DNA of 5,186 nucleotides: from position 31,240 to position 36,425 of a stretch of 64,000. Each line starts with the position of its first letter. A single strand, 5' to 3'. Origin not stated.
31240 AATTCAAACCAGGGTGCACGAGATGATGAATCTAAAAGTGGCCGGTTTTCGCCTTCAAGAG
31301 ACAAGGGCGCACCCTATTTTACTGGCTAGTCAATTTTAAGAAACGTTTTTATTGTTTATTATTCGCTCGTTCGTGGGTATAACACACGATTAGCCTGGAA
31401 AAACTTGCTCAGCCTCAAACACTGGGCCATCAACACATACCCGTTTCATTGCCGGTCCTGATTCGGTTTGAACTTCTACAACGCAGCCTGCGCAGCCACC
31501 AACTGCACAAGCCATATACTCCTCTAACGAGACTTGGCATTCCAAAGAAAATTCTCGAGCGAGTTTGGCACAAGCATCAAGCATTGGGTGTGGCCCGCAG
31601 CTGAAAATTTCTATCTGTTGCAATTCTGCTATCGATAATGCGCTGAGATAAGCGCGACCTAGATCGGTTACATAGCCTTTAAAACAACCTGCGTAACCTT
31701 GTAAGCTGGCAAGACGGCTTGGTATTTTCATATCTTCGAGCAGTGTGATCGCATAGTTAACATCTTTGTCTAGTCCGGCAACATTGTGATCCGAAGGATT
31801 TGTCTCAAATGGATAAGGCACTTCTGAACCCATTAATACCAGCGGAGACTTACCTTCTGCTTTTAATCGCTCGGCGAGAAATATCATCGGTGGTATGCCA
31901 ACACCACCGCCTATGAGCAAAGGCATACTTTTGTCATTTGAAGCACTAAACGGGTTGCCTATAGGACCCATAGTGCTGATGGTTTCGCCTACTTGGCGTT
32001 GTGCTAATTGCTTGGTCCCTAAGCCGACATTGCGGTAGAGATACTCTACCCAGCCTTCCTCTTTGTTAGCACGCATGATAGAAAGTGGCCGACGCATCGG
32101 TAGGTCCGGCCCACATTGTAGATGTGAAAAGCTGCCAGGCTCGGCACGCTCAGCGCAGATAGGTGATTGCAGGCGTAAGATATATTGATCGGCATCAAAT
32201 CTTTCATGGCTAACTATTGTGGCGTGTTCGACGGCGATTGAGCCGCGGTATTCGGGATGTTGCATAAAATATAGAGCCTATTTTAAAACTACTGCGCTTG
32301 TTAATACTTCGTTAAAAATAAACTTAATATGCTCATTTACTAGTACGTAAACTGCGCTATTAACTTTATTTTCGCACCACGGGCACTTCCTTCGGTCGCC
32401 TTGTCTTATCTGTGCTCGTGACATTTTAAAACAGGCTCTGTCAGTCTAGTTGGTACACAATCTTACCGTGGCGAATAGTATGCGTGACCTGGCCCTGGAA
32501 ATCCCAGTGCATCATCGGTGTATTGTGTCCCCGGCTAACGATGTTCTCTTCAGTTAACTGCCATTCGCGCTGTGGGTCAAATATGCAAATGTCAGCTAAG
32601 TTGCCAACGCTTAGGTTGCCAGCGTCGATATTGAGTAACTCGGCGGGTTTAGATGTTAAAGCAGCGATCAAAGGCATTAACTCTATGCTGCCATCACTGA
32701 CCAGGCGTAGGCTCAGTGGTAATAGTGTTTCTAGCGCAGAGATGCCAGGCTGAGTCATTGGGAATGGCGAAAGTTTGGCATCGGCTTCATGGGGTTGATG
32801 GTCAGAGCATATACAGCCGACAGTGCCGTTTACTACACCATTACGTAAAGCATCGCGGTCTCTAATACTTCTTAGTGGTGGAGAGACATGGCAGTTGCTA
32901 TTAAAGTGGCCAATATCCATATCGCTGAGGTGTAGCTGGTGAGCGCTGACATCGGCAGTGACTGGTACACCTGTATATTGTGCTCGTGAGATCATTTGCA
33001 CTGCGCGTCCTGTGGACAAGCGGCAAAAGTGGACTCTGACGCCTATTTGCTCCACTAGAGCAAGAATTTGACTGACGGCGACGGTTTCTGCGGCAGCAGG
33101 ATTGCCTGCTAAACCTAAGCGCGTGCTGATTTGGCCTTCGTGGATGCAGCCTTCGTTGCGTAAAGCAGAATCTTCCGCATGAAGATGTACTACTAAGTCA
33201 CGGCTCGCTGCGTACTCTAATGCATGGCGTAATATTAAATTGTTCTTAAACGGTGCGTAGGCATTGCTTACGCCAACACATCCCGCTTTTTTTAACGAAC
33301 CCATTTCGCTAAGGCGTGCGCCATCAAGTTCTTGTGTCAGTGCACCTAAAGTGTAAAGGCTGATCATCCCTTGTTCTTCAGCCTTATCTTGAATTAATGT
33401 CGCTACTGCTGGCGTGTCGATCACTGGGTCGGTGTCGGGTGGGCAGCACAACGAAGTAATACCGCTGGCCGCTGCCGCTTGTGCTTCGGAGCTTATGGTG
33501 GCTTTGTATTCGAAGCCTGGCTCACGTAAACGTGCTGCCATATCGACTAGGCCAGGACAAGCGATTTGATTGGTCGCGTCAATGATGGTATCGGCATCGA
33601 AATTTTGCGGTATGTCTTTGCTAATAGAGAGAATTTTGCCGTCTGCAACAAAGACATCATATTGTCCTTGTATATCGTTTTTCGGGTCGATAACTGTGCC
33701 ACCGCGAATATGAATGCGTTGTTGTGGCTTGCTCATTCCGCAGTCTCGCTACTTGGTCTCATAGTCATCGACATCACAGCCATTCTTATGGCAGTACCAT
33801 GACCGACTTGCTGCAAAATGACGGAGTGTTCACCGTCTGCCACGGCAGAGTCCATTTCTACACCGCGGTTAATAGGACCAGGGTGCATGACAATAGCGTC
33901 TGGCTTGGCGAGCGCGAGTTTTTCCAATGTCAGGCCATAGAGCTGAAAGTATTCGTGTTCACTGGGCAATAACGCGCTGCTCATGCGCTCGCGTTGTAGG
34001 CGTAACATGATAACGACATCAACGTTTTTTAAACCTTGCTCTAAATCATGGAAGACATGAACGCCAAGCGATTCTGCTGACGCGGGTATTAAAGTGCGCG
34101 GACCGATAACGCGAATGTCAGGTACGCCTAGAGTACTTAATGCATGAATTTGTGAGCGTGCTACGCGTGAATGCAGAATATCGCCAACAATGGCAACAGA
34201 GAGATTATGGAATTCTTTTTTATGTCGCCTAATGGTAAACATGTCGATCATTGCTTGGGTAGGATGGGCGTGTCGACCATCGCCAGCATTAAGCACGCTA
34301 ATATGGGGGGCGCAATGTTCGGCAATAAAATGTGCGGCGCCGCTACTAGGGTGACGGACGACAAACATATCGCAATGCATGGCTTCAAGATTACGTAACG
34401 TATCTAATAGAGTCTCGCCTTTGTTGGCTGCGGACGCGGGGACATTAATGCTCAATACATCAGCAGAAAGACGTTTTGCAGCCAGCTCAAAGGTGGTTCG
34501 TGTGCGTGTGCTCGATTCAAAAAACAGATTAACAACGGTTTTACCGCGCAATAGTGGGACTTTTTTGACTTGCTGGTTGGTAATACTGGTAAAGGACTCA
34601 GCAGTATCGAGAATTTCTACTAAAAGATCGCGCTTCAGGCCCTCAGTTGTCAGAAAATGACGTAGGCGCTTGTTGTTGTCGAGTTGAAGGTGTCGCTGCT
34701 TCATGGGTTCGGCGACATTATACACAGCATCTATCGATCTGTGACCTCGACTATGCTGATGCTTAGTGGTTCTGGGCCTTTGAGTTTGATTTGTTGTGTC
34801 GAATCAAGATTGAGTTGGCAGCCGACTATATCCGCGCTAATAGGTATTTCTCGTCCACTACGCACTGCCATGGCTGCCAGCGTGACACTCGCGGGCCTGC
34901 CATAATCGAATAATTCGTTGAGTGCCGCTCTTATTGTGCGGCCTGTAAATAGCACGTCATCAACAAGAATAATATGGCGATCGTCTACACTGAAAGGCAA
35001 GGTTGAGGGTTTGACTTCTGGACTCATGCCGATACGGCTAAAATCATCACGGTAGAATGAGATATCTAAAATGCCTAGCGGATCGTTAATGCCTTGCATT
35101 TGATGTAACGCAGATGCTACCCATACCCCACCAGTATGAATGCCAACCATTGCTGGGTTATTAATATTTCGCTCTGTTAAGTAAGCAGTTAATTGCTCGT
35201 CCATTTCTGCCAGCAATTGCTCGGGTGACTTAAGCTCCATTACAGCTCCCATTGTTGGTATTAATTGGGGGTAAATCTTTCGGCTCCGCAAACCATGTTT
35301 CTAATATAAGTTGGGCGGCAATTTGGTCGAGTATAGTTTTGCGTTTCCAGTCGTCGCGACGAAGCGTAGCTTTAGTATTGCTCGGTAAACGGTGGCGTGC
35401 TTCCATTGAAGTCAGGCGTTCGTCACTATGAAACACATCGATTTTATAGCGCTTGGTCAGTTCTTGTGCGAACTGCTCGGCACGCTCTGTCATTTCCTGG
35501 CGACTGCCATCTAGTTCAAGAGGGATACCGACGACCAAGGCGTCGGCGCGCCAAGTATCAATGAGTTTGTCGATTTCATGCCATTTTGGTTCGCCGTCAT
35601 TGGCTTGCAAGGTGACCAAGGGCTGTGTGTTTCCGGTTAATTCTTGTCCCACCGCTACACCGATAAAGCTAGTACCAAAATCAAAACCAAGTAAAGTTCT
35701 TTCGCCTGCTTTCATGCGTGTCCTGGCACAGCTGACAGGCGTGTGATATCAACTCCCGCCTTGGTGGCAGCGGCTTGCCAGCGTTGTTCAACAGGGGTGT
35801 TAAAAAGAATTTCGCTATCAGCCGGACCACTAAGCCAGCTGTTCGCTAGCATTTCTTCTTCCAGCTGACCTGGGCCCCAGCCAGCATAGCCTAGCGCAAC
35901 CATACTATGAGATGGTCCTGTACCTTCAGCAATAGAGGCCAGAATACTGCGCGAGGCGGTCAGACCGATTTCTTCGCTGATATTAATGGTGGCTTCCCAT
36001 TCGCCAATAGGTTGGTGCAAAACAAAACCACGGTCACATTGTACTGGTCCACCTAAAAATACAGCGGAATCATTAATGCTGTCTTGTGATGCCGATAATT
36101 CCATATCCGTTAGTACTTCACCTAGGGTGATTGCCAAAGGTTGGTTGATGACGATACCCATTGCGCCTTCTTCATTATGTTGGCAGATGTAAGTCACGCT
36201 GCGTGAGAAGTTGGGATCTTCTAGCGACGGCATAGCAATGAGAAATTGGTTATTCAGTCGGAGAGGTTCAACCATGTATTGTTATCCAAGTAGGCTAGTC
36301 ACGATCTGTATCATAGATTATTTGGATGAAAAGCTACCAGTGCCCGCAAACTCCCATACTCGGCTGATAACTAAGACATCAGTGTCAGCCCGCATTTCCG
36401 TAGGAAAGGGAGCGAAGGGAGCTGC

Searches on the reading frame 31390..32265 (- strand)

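Call 64: search_protein_families(library=pfam, proteins=[window:31390-32265:-], max_evalue=0.001)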
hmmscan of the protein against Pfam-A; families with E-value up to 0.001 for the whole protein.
window:31390-32265:- (291 aa): 1 family
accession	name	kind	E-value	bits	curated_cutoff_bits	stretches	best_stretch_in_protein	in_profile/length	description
PF10418.14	DHODB_Fe-S_bind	-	6.4e-16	58.2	23.9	1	248-288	1-40/41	Iron-sulfur cluster binding domain of dihydroorotate dehydrogenase B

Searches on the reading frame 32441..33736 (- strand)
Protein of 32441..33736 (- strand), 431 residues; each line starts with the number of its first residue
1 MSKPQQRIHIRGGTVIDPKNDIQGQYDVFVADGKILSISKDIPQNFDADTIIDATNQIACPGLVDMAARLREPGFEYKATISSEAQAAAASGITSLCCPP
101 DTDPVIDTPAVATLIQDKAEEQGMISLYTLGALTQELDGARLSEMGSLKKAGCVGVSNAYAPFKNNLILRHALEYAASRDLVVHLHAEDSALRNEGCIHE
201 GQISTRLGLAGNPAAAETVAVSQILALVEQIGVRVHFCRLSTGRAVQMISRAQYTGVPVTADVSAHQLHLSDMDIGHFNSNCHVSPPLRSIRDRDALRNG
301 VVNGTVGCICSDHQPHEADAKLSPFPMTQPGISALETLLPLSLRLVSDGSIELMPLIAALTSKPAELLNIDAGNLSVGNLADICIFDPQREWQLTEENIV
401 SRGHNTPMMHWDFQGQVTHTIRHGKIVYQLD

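Call 47: search_protein_families(library=pfam, proteins=[window:32441-33736:-], max_evalue=0.00001)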
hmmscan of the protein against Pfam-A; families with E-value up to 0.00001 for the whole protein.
window:32441-33736:- (431 aa): 2 families
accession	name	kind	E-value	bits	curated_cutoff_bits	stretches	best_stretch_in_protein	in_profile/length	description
PF01979.26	Amidohydro_1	-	9.5e-17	61.7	25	1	58-427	1-345/345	Amidohydrolase family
PF07969.17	Amidohydro_3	-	2.2e-08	34.5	29.7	1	355-428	411-472/472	Amidohydrolase family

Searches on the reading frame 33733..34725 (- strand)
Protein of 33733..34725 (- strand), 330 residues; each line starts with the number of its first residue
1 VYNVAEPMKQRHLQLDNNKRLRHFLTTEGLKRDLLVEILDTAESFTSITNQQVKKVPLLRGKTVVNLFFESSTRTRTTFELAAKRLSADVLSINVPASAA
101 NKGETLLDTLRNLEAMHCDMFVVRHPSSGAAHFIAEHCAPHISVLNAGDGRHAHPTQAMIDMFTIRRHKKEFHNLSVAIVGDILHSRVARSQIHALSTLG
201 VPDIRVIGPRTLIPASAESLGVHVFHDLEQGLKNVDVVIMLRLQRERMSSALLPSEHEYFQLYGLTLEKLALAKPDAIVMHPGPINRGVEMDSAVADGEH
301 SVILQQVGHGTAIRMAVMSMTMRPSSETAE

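Call 47: search_protein_families(library=pfam, proteins=[window:33733-34725:-], max_evalue=0.00001)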
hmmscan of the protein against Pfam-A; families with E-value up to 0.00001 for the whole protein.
window:33733-34725:- (330 aa): 2 families
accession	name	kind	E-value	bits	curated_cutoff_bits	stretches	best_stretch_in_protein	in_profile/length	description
PF02729.26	OTCace_N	-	7.6e-43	146.6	29.9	1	22-166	1-147/148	Aspartate/ornithine carbamoyltransferase, carbamoyl-P binding domain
PF00185.30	OTCace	-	5.5e-25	88.7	29.4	1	174-320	2-156/157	Aspartate/ornithine carbamoyltransferase, Asp/Orn binding domain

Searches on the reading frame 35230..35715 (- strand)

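Call 64: search_protein_families(library=pfam, proteins=[window:35230-35715:-], max_evalue=0.001)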
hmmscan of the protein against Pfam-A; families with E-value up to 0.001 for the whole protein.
window:35230-35715:- (161 aa): 1 family
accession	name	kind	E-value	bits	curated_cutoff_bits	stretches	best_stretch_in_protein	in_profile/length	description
PF03652.20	RuvX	-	7.9e-39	133.5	29.2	1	7-143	2-133/134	Holliday junction resolvase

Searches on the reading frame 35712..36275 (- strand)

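Call 64: search_protein_families(library=pfam, proteins=[window:35712-36275:-], max_evalue=0.001)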
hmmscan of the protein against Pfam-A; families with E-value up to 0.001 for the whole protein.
window:35712-36275:- (187 aa): 1 family
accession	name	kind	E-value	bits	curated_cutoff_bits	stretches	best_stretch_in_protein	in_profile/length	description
PF02622.21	DUF179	-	8.2e-54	182.3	27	1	16-174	1-157/157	AlgH-like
